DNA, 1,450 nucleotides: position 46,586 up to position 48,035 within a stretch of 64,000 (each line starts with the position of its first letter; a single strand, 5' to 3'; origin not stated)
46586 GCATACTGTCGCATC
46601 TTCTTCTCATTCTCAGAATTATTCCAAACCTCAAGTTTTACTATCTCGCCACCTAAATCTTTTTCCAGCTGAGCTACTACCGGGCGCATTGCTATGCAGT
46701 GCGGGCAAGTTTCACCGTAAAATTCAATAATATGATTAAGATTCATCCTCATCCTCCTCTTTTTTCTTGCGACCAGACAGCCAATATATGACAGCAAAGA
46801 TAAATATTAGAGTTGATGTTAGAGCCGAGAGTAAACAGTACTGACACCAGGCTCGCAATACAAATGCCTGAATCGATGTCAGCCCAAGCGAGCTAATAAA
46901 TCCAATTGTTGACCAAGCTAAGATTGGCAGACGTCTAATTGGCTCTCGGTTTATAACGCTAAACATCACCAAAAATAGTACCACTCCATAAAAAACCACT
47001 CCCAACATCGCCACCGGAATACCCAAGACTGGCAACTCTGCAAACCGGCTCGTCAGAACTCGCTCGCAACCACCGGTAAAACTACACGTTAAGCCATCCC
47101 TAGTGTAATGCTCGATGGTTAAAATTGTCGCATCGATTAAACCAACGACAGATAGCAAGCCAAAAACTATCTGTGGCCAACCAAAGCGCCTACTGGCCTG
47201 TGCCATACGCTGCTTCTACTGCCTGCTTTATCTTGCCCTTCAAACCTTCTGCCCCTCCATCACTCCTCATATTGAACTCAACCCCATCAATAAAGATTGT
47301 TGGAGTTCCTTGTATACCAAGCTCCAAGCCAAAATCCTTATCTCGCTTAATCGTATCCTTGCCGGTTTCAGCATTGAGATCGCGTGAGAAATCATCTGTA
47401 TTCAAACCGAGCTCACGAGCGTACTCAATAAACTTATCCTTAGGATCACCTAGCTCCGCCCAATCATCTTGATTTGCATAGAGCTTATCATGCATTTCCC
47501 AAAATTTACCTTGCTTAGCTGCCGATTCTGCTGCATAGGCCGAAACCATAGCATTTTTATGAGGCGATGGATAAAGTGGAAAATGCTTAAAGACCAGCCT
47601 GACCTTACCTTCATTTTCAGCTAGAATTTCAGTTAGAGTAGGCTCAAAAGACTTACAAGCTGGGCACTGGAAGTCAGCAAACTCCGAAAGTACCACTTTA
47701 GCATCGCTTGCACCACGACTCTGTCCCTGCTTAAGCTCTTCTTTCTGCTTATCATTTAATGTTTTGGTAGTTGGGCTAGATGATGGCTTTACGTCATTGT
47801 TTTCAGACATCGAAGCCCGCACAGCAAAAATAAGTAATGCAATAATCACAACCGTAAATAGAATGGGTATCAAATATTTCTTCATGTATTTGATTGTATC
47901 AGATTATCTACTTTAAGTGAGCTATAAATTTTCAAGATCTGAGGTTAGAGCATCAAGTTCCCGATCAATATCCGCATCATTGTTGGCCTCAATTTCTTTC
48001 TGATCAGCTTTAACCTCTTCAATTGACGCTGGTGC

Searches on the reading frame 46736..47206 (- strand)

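Call 81: search_protein_families(library=pfam, max_evalue=0.001, proteins=[window:46736-47206:-])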
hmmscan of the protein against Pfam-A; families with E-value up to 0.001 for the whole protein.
window:46736-47206:- (156 aa): 1 family
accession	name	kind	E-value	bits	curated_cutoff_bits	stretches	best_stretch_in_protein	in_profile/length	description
PF07884.19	VKOR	-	1.3e-25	90.5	27.5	1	14-138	2-133/134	Vitamin K epoxide reductase family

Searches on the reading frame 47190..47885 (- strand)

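Call 81: search_protein_families(library=pfam, max_evalue=0.001, proteins=[window:47190-47885:-])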
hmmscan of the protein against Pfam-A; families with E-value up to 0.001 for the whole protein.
window:47190-47885:- (231 aa): 4 families
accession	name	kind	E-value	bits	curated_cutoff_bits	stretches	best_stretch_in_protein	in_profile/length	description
PF13462.12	Thioredoxin_4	-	2.3e-26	93.4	23.2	1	54-205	5-151/165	Thioredoxin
PF01323.26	DSBA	-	2.8e-19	70.1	25.6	1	66-202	2-175/191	DSBA-like thioredoxin domain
PF13743.12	Thioredoxin_5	-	1.4e-06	28.6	27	1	150-199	114-163/186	Thioredoxin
PF13098.12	Thioredoxin_2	-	5.7e-06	27.1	27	1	62-200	5-82/104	Thioredoxin-like domain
